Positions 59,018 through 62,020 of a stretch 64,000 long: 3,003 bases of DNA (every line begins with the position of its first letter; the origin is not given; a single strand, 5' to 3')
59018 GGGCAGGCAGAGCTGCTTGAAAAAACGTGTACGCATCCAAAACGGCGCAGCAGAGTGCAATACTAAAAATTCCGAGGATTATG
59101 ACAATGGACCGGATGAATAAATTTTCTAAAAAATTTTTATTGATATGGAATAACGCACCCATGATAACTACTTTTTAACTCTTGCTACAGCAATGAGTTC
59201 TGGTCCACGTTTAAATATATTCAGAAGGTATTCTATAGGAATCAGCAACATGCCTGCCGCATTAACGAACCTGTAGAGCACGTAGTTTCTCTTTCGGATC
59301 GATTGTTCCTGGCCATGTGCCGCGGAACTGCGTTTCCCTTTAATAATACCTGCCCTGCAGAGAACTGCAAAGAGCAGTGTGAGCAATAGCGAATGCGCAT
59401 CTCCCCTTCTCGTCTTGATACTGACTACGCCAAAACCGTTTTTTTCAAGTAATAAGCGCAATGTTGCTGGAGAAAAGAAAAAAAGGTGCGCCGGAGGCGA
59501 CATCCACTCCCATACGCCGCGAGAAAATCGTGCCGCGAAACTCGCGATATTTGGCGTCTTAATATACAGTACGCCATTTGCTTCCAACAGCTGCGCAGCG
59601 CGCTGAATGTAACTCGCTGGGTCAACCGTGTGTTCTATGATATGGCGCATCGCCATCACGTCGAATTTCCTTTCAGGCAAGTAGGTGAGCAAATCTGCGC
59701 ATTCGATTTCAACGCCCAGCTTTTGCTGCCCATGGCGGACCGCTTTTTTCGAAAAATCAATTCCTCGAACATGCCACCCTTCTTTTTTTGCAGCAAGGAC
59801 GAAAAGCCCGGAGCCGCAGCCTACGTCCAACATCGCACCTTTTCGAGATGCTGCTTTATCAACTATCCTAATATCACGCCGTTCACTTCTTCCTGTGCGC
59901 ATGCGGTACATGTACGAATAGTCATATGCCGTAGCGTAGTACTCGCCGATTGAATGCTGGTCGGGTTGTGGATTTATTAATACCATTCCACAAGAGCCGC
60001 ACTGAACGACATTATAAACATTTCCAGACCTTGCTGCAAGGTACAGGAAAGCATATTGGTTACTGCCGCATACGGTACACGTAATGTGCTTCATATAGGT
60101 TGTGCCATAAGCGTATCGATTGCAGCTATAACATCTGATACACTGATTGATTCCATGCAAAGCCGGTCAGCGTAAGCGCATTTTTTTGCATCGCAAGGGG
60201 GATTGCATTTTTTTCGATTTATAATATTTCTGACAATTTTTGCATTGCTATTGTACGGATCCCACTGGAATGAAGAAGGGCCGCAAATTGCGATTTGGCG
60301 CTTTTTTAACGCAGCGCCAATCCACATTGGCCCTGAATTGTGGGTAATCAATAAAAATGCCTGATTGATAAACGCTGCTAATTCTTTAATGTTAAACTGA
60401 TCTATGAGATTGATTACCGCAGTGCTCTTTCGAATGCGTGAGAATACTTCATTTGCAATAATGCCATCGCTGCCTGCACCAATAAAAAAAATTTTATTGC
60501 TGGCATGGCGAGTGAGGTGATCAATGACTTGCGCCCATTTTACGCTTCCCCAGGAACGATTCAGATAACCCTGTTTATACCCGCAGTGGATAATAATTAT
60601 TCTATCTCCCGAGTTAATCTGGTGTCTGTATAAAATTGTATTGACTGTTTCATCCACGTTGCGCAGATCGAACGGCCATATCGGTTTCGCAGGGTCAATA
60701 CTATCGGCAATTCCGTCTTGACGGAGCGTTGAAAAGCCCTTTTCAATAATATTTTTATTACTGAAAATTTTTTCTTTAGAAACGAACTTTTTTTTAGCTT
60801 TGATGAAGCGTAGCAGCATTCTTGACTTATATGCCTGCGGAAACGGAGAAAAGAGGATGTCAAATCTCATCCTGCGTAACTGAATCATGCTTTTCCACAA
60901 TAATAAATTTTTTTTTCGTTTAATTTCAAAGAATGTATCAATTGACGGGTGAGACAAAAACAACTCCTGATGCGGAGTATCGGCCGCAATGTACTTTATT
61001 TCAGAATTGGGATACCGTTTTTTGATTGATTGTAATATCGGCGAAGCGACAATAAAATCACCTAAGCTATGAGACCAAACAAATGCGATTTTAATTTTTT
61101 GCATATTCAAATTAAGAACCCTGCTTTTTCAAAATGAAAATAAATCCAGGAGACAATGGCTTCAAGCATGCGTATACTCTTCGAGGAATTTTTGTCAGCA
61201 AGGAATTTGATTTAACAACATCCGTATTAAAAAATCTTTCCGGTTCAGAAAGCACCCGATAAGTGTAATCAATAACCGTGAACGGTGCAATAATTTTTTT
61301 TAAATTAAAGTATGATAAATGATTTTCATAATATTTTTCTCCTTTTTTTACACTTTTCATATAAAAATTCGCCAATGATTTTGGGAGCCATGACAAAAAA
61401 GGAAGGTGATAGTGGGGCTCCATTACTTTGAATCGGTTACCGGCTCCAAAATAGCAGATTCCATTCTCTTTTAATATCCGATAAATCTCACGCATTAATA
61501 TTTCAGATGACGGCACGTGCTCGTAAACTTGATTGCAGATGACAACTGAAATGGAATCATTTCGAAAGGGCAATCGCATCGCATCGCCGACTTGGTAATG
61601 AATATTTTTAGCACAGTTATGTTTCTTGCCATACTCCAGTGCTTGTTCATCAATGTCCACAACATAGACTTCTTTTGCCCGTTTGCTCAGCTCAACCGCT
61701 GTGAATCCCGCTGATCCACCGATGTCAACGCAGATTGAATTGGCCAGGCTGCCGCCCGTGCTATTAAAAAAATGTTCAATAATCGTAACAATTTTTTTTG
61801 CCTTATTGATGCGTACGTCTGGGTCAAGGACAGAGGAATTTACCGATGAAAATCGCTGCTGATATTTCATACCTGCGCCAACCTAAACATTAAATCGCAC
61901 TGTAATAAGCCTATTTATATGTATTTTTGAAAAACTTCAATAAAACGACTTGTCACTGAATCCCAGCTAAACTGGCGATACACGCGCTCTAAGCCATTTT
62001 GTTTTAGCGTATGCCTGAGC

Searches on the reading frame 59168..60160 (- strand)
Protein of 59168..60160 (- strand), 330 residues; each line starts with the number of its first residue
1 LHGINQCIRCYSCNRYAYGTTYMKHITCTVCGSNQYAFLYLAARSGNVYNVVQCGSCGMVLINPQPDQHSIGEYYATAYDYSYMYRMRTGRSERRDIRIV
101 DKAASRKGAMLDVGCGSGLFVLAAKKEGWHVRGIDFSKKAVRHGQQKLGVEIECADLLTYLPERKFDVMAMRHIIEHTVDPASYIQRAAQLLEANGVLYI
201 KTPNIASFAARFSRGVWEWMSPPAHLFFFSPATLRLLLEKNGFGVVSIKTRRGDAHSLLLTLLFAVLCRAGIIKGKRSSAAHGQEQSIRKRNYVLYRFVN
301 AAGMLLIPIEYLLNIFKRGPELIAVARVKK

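Call 9: search_protein_families(library=pfam, proteins=[window:59168-60160:-], max_evalue=0.001)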
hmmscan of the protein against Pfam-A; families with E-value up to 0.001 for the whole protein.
window:59168-60160:- (330 aa): 9 families
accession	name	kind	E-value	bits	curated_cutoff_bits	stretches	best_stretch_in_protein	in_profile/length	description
PF13489.12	Methyltransf_23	-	5.6e-25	88.4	27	1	104-247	20-163/164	Methyltransferase domain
PF08241.18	Methyltransf_11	-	5.6e-15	56.2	21.2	1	111-200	1-95/95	Methyltransferase domain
PF08242.18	Methyltransf_12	-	2.9e-13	50.8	30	1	111-198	1-98/98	Methyltransferase domain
PF13847.12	Methyltransf_31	-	5.4e-13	49.3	27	1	108-204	5-113/145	Methyltransferase domain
PF13649.12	Methyltransf_25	-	3e-12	47.5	27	1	111-196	2-97/97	Methyltransferase domain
PF07021.18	MetW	-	6.3e-06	26.4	21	1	94-188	1-98/193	Methionine biosynthesis protein MetW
PF02353.26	CMAS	-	0.00015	21.7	27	1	99-203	54-167/273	Mycolic acid cyclopropane synthetase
PF06325.19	PrmA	-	0.00019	21.5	22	1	98-147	153-203/296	Ribosomal protein L11 methyltransferase (PrmA)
PF05175.20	MTS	-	0.0002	21.5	23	1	106-200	31-138/170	Methyltransferase small domain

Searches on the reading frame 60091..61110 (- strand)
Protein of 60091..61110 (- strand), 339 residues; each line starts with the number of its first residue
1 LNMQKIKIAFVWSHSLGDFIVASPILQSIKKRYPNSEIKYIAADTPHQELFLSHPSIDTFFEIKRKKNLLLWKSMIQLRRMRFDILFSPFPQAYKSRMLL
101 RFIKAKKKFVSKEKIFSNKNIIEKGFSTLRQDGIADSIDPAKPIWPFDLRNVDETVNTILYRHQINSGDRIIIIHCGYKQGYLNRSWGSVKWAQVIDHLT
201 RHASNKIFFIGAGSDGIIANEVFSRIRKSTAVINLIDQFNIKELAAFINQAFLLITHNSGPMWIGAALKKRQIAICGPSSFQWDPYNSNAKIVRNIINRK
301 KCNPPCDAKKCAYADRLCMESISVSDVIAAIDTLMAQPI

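Call 9: search_protein_families(library=pfam, proteins=[window:60091-61110:-], max_evalue=0.001)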
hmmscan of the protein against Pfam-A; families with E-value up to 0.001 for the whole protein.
window:60091-61110:- (339 aa): 1 family
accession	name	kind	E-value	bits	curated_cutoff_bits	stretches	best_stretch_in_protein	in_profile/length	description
PF01075.23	Glyco_transf_9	-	2.6e-16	60.1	22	1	171-303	108-237/247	Glycosyltransferase family 9 (heptosyltransferase)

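Call 25: search_solved_structures(query=window:60091-61110:-, show_alignments=2, max_evalue=1)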
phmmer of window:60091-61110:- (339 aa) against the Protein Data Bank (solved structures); distinct sequences matched with E-value up to 1: 29.
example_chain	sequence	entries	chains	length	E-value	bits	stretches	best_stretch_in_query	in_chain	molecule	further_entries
3tov_A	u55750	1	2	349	2.7e-14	56.2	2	173-297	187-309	Glycosyl transferase family 9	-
1psw_A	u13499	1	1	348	3.1e-06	29.7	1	162-302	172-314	ADP-HEPTOSE LPS HEPTOSYLTRANSFERASE II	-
9kqb_B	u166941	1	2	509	0.0064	18.9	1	209-294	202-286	Photosystem II CP47 reaction center protein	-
7y5e_BL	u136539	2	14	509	0.0065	18.8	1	209-298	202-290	Photosystem II CP47 reaction center protein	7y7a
8j5k_B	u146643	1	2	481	0.012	18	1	209-294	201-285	PsbB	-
7vd5_B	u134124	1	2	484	0.012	18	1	209-294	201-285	Photosystem II CP47 reaction center protein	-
6j3y_B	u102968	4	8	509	0.013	17.8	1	209-294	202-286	Photosystem II chlorophyll protein CP47 | PsbB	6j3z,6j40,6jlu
8iwh_B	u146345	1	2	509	0.024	17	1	209-294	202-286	Photosystem II CP47 reaction center protein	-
9t5u_B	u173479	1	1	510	0.092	15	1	209-296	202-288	PsbB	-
8wql_BD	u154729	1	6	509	0.12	14.7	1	209-296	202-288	Photosystem II CP47 reaction center protein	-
3a0b_B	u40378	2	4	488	0.18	14.1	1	209-294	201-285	Photosystem II core light harvesting protein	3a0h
3wu2_B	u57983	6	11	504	0.19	14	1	209-294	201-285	Photosystem II CP47 chlorophyll apoprotein | Photosystem II core light harvesting protein | Photosystem II CP47 reaction center protein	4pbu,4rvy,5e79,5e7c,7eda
4il6_B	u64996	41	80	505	0.19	14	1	209-294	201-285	Photosystem II core light harvesting protein | Photosystem II CP47 chlorophyll apoprotein | Photosystem II CP47 reaction center protein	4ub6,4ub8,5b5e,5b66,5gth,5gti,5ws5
5h2f_B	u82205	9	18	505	0.19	14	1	209-294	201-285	Photosystem II CP47 reaction center protein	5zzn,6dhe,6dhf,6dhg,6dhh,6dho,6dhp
5v2c_B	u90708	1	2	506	0.19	14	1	209-294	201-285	Photosystem II CP47 reaction center protein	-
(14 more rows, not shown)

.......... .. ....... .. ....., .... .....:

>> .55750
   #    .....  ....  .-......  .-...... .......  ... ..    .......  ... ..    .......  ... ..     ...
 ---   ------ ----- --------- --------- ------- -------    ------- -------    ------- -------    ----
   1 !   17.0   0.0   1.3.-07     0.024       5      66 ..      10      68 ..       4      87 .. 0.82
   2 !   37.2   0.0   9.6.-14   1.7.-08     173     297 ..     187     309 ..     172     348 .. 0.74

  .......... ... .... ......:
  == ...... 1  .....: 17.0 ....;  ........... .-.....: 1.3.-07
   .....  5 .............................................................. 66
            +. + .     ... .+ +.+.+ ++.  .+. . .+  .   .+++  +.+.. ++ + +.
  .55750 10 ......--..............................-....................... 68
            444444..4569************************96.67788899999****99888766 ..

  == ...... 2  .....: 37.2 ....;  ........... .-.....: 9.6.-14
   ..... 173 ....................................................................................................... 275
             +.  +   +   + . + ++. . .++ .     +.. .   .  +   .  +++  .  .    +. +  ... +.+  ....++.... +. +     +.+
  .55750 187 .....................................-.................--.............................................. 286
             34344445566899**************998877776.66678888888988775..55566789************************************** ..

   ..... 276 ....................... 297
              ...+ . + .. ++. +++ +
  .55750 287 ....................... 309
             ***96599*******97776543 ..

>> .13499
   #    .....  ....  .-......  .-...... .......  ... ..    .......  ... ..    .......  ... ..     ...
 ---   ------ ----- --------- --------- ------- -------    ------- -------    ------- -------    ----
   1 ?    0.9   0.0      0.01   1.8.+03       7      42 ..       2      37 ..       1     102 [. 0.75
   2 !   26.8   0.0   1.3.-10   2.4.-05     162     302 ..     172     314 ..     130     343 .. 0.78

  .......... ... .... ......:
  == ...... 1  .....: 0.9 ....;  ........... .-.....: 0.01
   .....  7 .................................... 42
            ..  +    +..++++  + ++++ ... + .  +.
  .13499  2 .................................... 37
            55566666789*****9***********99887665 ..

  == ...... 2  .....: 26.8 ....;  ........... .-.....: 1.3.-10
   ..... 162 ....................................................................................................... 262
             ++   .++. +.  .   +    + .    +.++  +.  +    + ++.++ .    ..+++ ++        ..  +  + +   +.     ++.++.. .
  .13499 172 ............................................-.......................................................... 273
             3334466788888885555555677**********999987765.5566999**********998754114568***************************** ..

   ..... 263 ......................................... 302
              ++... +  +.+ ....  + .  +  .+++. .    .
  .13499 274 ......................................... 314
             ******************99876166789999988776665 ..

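Call 29: search_protein_families(library=ncbifam, proteins=[window:60091-61110:-], max_evalue=0.00001)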
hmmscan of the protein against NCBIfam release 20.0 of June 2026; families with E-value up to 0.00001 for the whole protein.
window:60091-61110:- (339 aa): 5 families
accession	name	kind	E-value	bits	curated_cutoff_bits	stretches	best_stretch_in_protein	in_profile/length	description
TIGR02195.1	heptsyl_trn_II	equivalog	7.5e-21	74.6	134.6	1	15-335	9-338/339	lipopolysaccharide heptosyltransferase II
TIGR02201.1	heptsyl_trn_III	equivalog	1.1e-19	70.8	170.2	1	16-335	10-343/344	putative lipopolysaccharide heptosyltransferase III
NF007742.0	PRK10422.1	equivalog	2e-19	69.6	467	1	7-336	7-344/352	lipopolysaccharide core heptosyltransferase RfaQ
TIGR02193.1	heptsyl_trn_I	equivalog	1.8e-12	47.2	185.3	0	7-75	1-68/320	lipopolysaccharide heptosyltransferase I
NF008162.0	PRK10916.1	equivalog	1.5e-10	40.8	569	1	140-303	151-315/348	ADP-heptose--LPS heptosyltransferase RfaF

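Call 32: find_homologous_proteins(query=window:60091-61110:-)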
Query window:60091-61110:- (339 aa): 3 proteins with E <= 0.001 among 1463 candidates.
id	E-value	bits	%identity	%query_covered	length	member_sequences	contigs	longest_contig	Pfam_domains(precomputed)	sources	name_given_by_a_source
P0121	1.7e-225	765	100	99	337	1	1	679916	PF01075.24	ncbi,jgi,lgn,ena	ncbi:MAG: glycosyltransferase family 9 protein [Patescibacteria group bacterium]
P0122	3.8e-48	182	35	96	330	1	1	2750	PF01075.24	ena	-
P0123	3.0e-6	45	21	94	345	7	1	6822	PF01075.24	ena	-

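Call 60: find_encoding_contigs(protein=P0122, flank=5000, max_places=2)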
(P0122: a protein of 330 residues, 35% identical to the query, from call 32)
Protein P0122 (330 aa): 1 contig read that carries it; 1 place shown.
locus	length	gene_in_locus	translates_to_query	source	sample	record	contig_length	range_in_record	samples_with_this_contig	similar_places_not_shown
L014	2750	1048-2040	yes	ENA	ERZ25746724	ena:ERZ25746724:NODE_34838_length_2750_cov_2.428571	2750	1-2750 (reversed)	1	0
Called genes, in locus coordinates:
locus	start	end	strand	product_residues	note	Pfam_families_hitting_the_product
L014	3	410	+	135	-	?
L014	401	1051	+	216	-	PF13489:Methyltransf_23, PF13847:Methyltransf_31 (weak), PF13649:Methyltransf_25 (weak), PF08241:Methyltransf_11, PF08242:Methyltransf_12 (faint)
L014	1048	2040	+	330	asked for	PF01075:Glyco_transf_9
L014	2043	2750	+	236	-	?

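Call 74: predict_structure(alignment_id=A5)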
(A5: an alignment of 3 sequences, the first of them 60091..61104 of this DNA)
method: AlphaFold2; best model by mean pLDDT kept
length: 337 residues; sequences in the alignment: 3
mean_pLDDT: 73.9   pTM: 0.75
mean pLDDT of the five models: 73.9, 71.2, 66.1, 63.2, 42.1
residues with pLDDT >= 90: 36; 70-90: 181; 50-70: 91; < 50: 29
segments of 3 or more residues with pLDDT < 50: 113-116, 177-183, 226-228, 276-280, 307-314
pLDDT, mean of each block of 10 residues (from residue 1): 85 74 85 90 77 89 72 88 78 69 84 53 72 68 79 85 85 62 62 86 78 58 55 69 87 79 86 60 67 58 50 55 90 83
secondary structure, 60 per line:
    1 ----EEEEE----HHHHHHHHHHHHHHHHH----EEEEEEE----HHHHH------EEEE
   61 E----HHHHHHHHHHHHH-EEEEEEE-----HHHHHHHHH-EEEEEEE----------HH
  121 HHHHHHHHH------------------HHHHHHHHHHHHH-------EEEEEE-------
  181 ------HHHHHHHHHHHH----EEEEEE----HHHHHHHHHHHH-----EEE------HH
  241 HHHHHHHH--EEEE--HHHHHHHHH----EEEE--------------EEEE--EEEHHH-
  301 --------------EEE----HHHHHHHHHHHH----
elements in order: E5-9 H14-30 E35-41 H46-50 E57-61 H66-78 E80-86 H92-100 E102-108 H119-129 H148-160 E168-173 H187-198 E203-208 H213-224 E230-232 H239-248 E251-254 H257-265 E270-273 E288-291 E294-296 E315-317 H322-333

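Call 77: fold_search(model_id=the predicted structure, library=pdb)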
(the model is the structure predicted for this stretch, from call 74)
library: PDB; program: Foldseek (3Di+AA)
matches with E <= 10: 1753; with E <= 0.001: 251
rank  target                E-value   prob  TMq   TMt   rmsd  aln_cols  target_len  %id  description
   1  3tov_A                4.4e-15  1.00  0.77  0.75   5.3       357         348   20  The crystal structure of the glycosyl transferase family 9 from Veillonella parvula DSM 2008 (released 2011-09-21)
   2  3tov_B                5.5e-15  1.00  0.74  0.73   4.9       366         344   21  The crystal structure of the glycosyl transferase family 9 from Veillonella parvula DSM 2008 (released 2011-09-21)
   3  1psw                  3.8e-14  1.00  0.72  0.73   4.9       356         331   18  Structure of E. coli ADP-heptose lps heptosyltransferase II (released 2003-07-08)
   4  2h1h_B                2.5e-11  1.00  0.64  0.67   5.6       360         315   12  E. coli heptosyltransferase WaaC with ADP-2-deoxy-2-fluoro heptose (released 2007-05-22)
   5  6dfe_B                5.9e-11  1.00  0.66  0.68   5.8       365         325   13  The structure of a ternary complex of E. coli WaaC (released 2018-09-05)
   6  9grx_1                9.5e-11  1.00  0.61  0.52   6.7       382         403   15  NDH-PSI-LHCI supercomplex from S. oleracea (released 2025-02-12)
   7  2h1h_A                3.6e-10  1.00  0.65  0.68   5.9       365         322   13  E. coli heptosyltransferase WaaC with ADP-2-deoxy-2-fluoro heptose (released 2007-05-22)
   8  2gt1_B                3.8e-10  1.00  0.60  0.66   6.9       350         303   14  E. coli heptosyltransferase WaaC. (released 2007-05-01)
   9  2gt1_A                8.2e-10  1.00  0.64  0.67   6.2       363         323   12  E. coli heptosyltransferase WaaC. (released 2007-05-01)
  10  4fkz_A                5.3e-09  1.00  0.43  0.39  10.0       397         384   11  Crystal structure of Bacillus subtilis UDP-GlcNAc 2-epimerase in complex with UDP-GlcNAc and UDP (released 2013-05-08)
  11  3beo_A                9.0e-09  1.00  0.43  0.40  14.2       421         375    9  A Structural Basis for the allosteric regulation of non-hydrolyzing UDP-GlcNAc 2-epimerases (released 2008-02-19)
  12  7wff_a                1.4e-08  1.00  0.57  0.57   9.1       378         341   15  Subcomplexes B,M and L in the Cylic electron transfer supercomplex NDH-PSI from Arabidopsis (released 2022-03-16)
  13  8syd_B                1.4e-08  1.00  0.45  0.42  13.3       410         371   10  X-ray crystal structure of UDP-2,3-diacetamido-2,3-dideoxy-glucuronic acid-2-epimerase from Thermus thermophilus strai (released 2023-09-13)
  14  1f6d_C                1.9e-08  1.00  0.49  0.46   7.5       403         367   12  THE STRUCTURE OF UDP-N-ACETYLGLUCOSAMINE 2-EPIMERASE FROM E. COLI. (released 2000-12-13)
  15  5xvs_A                1.9e-08  1.00  0.46  0.44   8.1       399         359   10  Crystal structure of UDP-GlcNAc 2-epimerase NeuC complexed with UDP (released 2018-04-11)
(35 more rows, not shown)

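Call 80: search_protein_representatives(protein=window:60091-61104:-)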
Query: 337 residues. Proteins with E-value up to 0.001 (for the whole library): 12286; up to 1e-10: 1800; up to 1e-30: 31. The best 150 are listed.
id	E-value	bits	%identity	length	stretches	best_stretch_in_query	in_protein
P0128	1.8e-80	286.9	41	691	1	5-335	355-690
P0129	9.6e-77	274.7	40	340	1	5-330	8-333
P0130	1.9e-74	267.1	39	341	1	5-333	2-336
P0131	3.2e-66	240.1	36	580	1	2-333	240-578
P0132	4.1e-52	193.7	36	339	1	5-330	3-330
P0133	1.2e-50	189.0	36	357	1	3-328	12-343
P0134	2.7e-50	187.8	35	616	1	9-329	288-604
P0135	2.3e-47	178.2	33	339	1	5-334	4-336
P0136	7.2e-47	176.5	34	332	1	5-333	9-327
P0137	1.7e-45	172.0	33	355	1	9-331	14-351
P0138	9.7e-45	169.5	35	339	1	5-334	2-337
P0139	1.8e-44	168.6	32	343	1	5-333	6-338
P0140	2.0e-41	158.6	38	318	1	5-329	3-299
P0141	4.7e-41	157.4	32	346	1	4-331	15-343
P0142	9.5e-39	149.8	32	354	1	11-334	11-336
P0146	3.4e-35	138.2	26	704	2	3-333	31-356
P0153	4.4e-32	127.9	33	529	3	145-333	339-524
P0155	3.3e-31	125.0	28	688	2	5-333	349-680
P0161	3.9e-29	118.2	36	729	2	166-330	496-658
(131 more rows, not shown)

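Call 83: search_protein_families(library=pfam, proteins=[P0128, P0131, P0134, P0161, P0153, P0146, P0155], max_evalue=0.001)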
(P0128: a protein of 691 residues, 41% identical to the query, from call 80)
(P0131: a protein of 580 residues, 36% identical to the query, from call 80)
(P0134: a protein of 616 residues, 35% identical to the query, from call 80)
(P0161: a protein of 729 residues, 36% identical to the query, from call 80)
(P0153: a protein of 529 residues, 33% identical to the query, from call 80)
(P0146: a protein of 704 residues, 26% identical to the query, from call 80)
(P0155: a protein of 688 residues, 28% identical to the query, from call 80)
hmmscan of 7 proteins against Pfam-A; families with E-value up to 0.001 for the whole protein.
P0128 (691 aa): 3 families
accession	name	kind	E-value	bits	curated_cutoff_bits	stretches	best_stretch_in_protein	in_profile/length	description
PF01075.23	Glyco_transf_9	-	1.3e-17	64.4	22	1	538-655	119-236/247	Glycosyltransferase family 9 (heptosyltransferase)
PF00534.26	Glycos_transf_1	-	7.6e-12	45.5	26.4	1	187-322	27-160/172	Glycosyl transferases group 1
PF13692.12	Glyco_trans_1_4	-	4e-08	34.1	27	1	188-316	15-142/142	Glycosyl transferases group 1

P0131 (580 aa): 10 families
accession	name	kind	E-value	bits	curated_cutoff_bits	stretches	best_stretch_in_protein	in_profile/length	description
PF08241.18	Methyltransf_11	-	3.4e-22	79.3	21.2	1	35-128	1-95/95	Methyltransferase domain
PF13847.12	Methyltransf_31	-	1.1e-16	61.2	27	1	31-129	4-110/145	Methyltransferase domain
PF13649.12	Methyltransf_25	-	1.6e-16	61.2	27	1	35-124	2-97/97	Methyltransferase domain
PF01075.23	Glyco_transf_9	-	6.2e-16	58.9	22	1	355-541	62-234/247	Glycosyltransferase family 9 (heptosyltransferase)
PF13489.12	Methyltransf_23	-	1.2e-13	51.6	27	1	20-129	11-117/164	Methyltransferase domain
PF08242.18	Methyltransf_12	-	3.7e-13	50.5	30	1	35-125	1-97/98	Methyltransferase domain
PF01209.24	Ubie_methyltran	-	2.6e-09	37.2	20.1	1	16-127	33-150/233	ubiE/COQ5 methyltransferase family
PF05401.17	NodS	-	6.8e-05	23.2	24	1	29-131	42-147/201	Nodulation protein S (NodS)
PF05175.20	MTS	-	0.00029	21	23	1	30-117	31-127/170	Methyltransferase small domain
PF05219.18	DREV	-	0.00068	19.3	26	0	25-124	89-182/265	DREV methyltransferase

P0134 (616 aa): 2 families
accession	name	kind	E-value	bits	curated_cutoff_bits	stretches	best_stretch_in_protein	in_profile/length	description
PF01075.23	Glyco_transf_9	-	1.5e-28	100.2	22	1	418-575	86-236/247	Glycosyltransferase family 9 (heptosyltransferase)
PF04055.27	Radical_SAM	-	3.3e-16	60.3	29.5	1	58-156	65-165/166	Radical SAM superfamily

P0161 (729 aa): 1 family
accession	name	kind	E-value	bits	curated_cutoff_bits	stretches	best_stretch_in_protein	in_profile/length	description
PF01075.23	Glyco_transf_9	-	1.8e-18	67.2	22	1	496-622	104-230/247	Glycosyltransferase family 9 (heptosyltransferase)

P0153 (529 aa): 1 family
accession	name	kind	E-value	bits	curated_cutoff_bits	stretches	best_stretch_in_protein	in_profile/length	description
PF01075.23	Glyco_transf_9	-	2.4e-28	99.5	22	1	252-500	2-241/247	Glycosyltransferase family 9 (heptosyltransferase)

P0146 (704 aa): 1 family
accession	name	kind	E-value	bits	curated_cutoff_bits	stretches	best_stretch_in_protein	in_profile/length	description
PF01075.23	Glyco_transf_9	-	1.9e-60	204.7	22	2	440-661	6-231/247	Glycosyltransferase family 9 (heptosyltransferase)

P0155 (688 aa): 1 family
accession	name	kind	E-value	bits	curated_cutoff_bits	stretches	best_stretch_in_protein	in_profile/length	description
PF01075.23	Glyco_transf_9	-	9.5e-98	326.9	22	2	417-660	2-243/247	Glycosyltransferase family 9 (heptosyltransferase)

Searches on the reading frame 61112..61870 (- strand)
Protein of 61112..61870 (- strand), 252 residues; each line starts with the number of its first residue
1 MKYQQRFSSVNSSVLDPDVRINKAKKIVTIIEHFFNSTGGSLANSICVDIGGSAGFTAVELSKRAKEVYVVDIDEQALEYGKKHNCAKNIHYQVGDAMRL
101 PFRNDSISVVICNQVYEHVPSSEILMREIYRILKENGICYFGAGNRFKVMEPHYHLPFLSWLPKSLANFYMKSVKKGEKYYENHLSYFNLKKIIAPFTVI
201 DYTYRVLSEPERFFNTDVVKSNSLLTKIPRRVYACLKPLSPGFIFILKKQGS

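Call 9: search_protein_families(library=pfam, proteins=[window:61112-61870:-], max_evalue=0.001)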
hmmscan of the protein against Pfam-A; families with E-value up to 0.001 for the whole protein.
window:61112-61870:- (252 aa): 7 families
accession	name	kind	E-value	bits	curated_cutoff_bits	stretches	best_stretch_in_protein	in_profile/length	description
PF08241.18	Methyltransf_11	-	8.7e-21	74.8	21.2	1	48-141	1-95/95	Methyltransferase domain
PF13649.12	Methyltransf_25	-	3e-16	60.3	27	1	48-137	2-97/97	Methyltransferase domain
PF13847.12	Methyltransf_31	-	3.2e-13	50.1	27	1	47-163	7-119/145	Methyltransferase domain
PF13489.12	Methyltransf_23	-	4.5e-11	43.2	27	1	43-141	22-116/164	Methyltransferase domain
PF01209.24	Ubie_methyltran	-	4.8e-10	39.6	20.1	1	33-141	37-151/233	ubiE/COQ5 methyltransferase family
PF08242.18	Methyltransf_12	-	1.3e-09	39.1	30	1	48-138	1-97/98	Methyltransferase domain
PF06325.19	PrmA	-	0.0005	20.1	22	1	46-139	164-256/296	Ribosomal protein L11 methyltransferase (PrmA)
